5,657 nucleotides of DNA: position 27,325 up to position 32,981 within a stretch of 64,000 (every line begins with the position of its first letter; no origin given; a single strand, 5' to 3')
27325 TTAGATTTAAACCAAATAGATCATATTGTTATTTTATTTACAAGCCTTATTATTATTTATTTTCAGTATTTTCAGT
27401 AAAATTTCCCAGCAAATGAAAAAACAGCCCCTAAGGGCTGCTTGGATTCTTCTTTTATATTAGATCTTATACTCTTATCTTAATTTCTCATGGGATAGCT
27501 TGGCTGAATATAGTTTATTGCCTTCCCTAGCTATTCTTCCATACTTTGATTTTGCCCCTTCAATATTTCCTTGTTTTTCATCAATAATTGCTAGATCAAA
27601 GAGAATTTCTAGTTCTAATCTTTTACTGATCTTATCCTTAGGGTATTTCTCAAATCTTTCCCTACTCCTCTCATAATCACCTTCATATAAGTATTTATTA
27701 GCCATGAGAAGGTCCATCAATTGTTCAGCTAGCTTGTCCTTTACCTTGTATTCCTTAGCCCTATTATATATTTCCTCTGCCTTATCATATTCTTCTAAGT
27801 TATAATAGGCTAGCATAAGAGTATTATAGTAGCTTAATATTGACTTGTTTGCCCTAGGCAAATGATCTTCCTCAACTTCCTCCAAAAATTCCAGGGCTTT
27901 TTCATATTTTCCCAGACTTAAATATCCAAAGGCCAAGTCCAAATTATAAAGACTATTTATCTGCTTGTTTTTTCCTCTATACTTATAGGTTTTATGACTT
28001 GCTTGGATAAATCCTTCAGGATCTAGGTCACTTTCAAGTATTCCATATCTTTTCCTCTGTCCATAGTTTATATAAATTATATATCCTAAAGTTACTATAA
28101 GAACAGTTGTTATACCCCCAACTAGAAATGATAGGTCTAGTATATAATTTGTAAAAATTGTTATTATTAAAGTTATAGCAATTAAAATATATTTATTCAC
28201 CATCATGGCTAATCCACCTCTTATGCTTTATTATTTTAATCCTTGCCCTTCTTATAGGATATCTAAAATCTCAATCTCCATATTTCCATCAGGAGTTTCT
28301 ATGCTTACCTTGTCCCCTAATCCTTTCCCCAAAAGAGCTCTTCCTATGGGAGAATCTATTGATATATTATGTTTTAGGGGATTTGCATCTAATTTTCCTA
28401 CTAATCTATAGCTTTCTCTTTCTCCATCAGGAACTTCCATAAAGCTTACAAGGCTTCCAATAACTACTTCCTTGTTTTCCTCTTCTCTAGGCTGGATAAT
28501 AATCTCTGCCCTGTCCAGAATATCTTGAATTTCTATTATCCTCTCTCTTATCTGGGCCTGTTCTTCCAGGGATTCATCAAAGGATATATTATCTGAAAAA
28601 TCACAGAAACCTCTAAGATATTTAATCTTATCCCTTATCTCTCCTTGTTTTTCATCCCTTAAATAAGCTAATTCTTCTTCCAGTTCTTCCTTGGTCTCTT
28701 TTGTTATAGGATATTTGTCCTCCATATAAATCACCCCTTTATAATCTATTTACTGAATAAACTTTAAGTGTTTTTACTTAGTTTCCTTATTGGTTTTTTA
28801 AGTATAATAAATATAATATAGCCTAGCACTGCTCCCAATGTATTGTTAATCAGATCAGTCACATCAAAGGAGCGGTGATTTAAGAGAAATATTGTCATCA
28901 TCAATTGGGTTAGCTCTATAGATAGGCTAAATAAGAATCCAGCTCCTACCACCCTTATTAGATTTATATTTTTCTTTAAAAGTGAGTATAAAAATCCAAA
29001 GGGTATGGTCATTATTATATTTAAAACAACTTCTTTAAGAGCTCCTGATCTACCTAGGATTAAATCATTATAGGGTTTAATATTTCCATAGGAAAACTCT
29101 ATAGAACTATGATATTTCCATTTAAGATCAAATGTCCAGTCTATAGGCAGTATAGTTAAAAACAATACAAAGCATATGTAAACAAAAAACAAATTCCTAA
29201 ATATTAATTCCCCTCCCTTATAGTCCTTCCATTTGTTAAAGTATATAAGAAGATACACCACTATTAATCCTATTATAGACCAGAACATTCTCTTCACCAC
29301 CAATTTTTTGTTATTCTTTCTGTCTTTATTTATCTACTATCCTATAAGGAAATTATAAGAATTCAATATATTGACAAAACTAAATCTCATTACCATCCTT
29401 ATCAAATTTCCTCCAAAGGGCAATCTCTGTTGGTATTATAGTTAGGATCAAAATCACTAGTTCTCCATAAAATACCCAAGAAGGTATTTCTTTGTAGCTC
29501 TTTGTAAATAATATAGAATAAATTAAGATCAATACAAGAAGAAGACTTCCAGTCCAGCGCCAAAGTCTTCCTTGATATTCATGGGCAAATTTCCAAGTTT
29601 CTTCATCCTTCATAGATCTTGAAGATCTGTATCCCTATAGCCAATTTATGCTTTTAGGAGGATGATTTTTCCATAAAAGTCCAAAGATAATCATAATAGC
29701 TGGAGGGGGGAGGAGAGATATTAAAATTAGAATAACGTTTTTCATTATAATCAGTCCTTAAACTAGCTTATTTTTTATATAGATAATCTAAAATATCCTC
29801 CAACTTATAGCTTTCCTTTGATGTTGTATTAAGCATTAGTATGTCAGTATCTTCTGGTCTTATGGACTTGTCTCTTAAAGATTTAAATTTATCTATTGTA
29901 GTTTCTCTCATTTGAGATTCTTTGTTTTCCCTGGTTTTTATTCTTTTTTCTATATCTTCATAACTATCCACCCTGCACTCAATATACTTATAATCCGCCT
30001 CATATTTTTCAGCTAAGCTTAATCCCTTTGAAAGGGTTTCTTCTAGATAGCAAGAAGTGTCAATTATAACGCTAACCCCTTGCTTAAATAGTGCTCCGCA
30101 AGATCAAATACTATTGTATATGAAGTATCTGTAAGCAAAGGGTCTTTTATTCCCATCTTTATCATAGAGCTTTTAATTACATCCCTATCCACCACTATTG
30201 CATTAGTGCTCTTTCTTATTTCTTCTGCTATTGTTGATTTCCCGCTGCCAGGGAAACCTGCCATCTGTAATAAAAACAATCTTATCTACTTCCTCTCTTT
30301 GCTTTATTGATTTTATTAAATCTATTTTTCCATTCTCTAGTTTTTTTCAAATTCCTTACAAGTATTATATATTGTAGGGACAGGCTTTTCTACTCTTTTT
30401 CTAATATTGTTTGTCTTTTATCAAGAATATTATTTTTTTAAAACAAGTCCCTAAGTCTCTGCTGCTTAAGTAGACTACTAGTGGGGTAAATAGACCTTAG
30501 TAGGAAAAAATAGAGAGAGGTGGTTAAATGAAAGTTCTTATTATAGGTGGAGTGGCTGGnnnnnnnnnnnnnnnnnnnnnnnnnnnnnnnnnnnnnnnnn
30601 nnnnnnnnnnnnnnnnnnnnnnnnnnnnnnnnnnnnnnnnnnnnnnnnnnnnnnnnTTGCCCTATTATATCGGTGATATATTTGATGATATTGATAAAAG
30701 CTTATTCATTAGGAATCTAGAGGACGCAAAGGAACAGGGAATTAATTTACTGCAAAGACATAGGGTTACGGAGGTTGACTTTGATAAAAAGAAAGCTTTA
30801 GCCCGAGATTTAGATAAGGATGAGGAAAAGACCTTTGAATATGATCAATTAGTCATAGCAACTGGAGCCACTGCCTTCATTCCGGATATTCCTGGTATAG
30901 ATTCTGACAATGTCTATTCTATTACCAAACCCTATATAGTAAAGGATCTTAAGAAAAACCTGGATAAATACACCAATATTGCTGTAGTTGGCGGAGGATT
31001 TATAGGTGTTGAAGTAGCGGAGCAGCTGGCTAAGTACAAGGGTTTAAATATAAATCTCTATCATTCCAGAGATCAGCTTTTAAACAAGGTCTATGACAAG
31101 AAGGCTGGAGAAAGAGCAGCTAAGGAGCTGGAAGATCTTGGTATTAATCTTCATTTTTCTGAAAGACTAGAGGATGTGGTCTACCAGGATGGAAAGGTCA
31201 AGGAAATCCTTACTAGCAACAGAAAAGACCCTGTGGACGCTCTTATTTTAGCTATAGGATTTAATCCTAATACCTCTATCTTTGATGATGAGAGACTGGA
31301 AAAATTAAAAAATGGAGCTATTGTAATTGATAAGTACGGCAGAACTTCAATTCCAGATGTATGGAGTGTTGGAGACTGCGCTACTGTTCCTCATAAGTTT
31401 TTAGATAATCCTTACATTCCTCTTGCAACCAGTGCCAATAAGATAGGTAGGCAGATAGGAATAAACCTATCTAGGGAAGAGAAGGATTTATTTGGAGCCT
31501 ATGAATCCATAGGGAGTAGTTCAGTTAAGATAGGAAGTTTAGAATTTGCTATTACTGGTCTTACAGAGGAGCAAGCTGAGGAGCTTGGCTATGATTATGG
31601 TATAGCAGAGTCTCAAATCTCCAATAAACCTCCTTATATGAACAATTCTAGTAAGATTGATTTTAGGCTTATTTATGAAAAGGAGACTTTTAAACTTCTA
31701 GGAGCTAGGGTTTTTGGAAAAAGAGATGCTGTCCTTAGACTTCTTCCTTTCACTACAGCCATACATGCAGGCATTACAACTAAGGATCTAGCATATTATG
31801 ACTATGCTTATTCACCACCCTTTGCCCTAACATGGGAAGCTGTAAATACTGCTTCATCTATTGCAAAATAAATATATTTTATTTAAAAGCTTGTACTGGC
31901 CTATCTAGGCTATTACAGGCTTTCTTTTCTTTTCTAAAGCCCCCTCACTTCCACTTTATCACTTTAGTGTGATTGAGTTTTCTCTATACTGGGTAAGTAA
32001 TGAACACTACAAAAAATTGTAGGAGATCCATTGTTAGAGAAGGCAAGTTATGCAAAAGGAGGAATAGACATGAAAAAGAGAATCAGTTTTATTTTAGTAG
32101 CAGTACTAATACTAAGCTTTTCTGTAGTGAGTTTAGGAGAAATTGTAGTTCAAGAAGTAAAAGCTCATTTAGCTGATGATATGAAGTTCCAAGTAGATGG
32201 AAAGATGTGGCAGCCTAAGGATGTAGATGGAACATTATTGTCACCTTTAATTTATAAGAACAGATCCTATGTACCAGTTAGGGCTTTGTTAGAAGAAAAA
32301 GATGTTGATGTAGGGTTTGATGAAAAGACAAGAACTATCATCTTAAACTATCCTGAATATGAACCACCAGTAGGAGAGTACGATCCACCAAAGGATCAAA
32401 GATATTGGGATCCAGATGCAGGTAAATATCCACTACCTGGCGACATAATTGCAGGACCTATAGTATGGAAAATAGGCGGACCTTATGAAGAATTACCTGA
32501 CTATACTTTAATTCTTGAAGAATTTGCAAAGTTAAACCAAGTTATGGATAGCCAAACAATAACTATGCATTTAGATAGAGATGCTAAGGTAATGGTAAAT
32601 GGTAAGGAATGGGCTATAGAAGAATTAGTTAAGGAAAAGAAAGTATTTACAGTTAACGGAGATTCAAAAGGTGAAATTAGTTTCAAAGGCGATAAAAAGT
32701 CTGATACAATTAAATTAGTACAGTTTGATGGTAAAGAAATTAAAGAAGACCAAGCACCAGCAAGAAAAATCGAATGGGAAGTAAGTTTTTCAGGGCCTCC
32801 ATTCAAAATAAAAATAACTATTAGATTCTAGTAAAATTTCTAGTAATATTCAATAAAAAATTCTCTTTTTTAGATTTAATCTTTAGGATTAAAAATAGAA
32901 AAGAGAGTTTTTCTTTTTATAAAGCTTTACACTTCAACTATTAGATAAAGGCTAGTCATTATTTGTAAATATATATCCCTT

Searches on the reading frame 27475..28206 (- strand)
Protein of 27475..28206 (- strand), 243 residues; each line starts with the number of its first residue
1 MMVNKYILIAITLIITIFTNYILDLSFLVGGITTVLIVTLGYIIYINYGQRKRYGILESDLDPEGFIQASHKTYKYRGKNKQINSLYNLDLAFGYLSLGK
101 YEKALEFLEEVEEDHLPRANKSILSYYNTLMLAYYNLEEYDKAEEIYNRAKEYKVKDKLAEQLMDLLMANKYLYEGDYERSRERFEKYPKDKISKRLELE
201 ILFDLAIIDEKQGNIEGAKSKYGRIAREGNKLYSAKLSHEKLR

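Call 13: search_protein_families(library=pfam, proteins=[window:27475-28206:-], max_evalue=0.001)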
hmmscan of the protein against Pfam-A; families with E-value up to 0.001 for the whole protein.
window:27475-28206:- (243 aa): 10 families
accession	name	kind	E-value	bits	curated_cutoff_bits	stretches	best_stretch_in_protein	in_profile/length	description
PF07719.23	TPR_2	-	8.3e-08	32.2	27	0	90-111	6-27/34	Tetratricopeptide repeat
PF13424.12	TPR_12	-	1.7e-07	31.8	30.1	1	84-150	3-71/77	Tetratricopeptide repeat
PF14559.12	TPR_19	-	4e-07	30.7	25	0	130-164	31-65/68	Tetratricopeptide repeat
PF13428.12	TPR_14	-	3.1e-05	24.7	23.5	0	129-151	6-29/44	Tetratricopeptide repeat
PF13174.12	TPR_6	-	3.6e-05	24.6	26.3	0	91-113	6-28/33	Tetratricopeptide repeat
PF01535.26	PPR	-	4.1e-05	24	25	0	127-153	3-29/31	PPR repeat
PF13432.12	TPR_16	-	7.6e-05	23.5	32.7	0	94-151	6-58/65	Tetratricopeptide repeat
PF00515.34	TPR_1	-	0.0001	22.4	27.8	0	93-111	9-27/34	Tetratricopeptide repeat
PF14689.11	SPOB_a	-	0.00038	20.5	28.1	0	93-114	31-52/62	Sensor_kinase_SpoOB-type, alpha-helical domain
PF13041.12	PPR_2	-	0.00056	20.4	30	0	127-155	6-34/50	PPR repeat family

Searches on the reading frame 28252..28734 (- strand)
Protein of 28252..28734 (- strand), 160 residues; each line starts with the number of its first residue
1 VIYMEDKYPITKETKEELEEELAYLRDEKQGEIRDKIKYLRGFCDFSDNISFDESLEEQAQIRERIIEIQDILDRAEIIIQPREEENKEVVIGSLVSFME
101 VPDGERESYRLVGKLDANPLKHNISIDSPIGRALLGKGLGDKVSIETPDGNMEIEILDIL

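Call 13: search_protein_families(library=pfam, proteins=[window:28252-28734:-], max_evalue=0.001)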
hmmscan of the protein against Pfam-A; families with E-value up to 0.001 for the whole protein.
window:28252-28734:- (160 aa): 2 families
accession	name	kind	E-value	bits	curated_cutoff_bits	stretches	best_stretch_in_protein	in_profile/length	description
PF01272.25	GreA_GreB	-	6.1e-23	81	26.9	1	86-159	2-75/77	Transcription elongation factor, GreA/GreB, C-term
PF03449.20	GreA_GreB_N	-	5e-14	52.7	24.5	1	9-78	2-71/71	Transcription elongation factor, N-terminal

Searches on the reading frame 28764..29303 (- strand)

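Call 13: search_protein_families(library=pfam, proteins=[window:28764-29303:-], max_evalue=0.001)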
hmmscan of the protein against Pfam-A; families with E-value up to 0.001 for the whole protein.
window:28764-29303:- (179 aa): 1 family
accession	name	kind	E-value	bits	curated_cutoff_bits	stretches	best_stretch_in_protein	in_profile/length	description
PF04892.17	VanZ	-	1.8e-22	80.7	30.1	1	39-168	1-125/126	VanZ like family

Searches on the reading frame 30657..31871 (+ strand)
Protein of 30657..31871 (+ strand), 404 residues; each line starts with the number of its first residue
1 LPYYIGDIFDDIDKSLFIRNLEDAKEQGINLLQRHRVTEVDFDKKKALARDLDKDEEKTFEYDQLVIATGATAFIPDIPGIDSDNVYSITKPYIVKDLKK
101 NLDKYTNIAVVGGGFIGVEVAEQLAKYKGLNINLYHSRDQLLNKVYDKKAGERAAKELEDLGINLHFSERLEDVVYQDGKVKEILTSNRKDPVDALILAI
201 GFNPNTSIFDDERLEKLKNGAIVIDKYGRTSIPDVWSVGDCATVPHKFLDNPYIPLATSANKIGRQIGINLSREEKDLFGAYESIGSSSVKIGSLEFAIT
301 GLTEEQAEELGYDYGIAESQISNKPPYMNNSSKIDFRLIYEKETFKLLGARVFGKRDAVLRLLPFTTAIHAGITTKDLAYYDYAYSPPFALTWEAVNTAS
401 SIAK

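Call 13: search_protein_families(library=pfam, proteins=[window:30657-31871:+], max_evalue=0.001)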
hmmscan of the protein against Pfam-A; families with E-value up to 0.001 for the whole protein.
window:30657-31871:+ (404 aa): 9 families
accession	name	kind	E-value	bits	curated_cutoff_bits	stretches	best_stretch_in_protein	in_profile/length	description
PF07992.20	Pyr_redox_2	-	3.8e-51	174.7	26.1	1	25-259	63-286/291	Pyridine nucleotide-disulphide oxidoreductase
PF00070.33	Pyr_redox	-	6.9e-18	65.4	22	1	107-187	1-80/82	Pyridine nucleotide-disulphide oxidoreductase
PF02852.28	Pyr_redox_dim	-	5.6e-14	52.7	25.3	1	289-393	3-108/110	Pyridine nucleotide-disulphide oxidoreductase, dimerisation domain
PF13738.12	Pyr_redox_3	-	1.7e-09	37.8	30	1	26-238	93-304/305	Pyridine nucleotide-disulphide oxidoreductase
PF01266.30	DAO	-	4.6e-09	36.7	27.9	0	19-73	154-206/353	FAD dependent oxidoreductase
PF03486.20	HI0933_like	-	1.1e-06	28.8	50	0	21-74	116-167/244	HI0933-like protein Rossmann domain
PF13434.12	Lys_Orn_oxgnase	-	5.8e-06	26.1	21.3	1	35-144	116-228/339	L-lysine 6-monooxygenase/L-ornithine 5-monooxygenase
PF13454.12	NAD_binding_9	-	9.8e-06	26.1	21.8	0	109-149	1-44/155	FAD-NAD(P)-binding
PF01593.30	Amino_oxidase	-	0.00052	19.8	19.8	0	153-206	205-260/443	Flavin containing amine oxidoreductase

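Call 41: search_protein_families(library=ncbifam, proteins=[window:30657-31871:+], max_evalue=0.00001)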
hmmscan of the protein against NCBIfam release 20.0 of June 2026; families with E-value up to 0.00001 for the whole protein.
window:30657-31871:+ (404 aa): 46 families (the best 25 are shown)
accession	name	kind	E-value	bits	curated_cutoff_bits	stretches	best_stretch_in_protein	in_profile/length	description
NF007123.0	PRK09564.1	equivalog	1.2e-108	363.7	458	1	1-404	44-444/444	CoA-disulfide reductase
TIGR03385.1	CoA_CoA_reduc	equivalog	3.4e-84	283.2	578.8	1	1-398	43-437/439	CoA-disulfide reductase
NF046103.1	NOXase_Strep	equivalog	1.1e-70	238.9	600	1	3-400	45-438/442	H2O-forming NADH oxidase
NF010037.0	PRK13512.1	equivalog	3.3e-43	148.2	394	1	1-397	45-431/438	CoA-disulfide reductase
TIGR02374.1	nitri_red_nirB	equivalog_domain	3e-34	118.5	578.35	1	22-244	62-280/794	nitrite reductase large subunit NirB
NF003437.0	PRK04965.1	equivalog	6.9e-34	117.5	392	1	23-267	67-299/378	NADH:flavorubredoxin reductase NorW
TIGR02053.1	MerA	equivalog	1.7e-32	113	454.45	1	52-381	123-435/465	mercury(II) reductase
NF005572.0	PRK07251.1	equivalog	2.3e-29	102.4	537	1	54-356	111-397/438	FAD-containing oxidoreductase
NF004776.0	PRK06116.1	equivalog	1.7e-28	99.8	480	1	50-377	121-431/450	glutathione-disulfide reductase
NF045765.1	PhenlGlyoxDHPadH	equivalog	2.6e-28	99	475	1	15-272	58-308/416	NADH-dependent phenylglyoxylate dehydrogenase subunit epsilon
TIGR01350.1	lipoamide_DH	equivalog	6.7e-28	97.6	408.8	1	52-380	121-435/461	dihydrolipoyl dehydrogenase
NF005884.0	PRK07846.1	equivalog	2.4e-26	92.4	501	1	48-387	117-438/454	mycothione reductase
NF041853.1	hythiocyan_redase_MerA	equivalog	1.8e-25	89.7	650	1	50-357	110-400/440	hypothiocyanous acid reductase MerA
NF040477.1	chlor_oxi_RclA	equivalog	4.1e-25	88.3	740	1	53-354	111-396/441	reactive chlorine resistance oxidoreductase RclA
TIGR01424.1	gluta_reduc_2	equivalog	8.4e-25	87.2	606.05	1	28-377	104-427/446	glutathione-disulfide reductase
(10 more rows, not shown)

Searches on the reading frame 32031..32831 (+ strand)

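Call 13: search_protein_families(library=pfam, proteins=[window:32031-32831:+], max_evalue=0.001)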
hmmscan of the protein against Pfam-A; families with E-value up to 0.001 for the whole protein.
window:32031-32831:+ (266 aa): 1 family
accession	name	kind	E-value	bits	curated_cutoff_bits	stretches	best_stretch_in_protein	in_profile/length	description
PF07833.16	Cu_amine_oxidN1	-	3.9e-06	27.2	24.2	1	71-108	12-49/108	Copper amine oxidase N-terminal domain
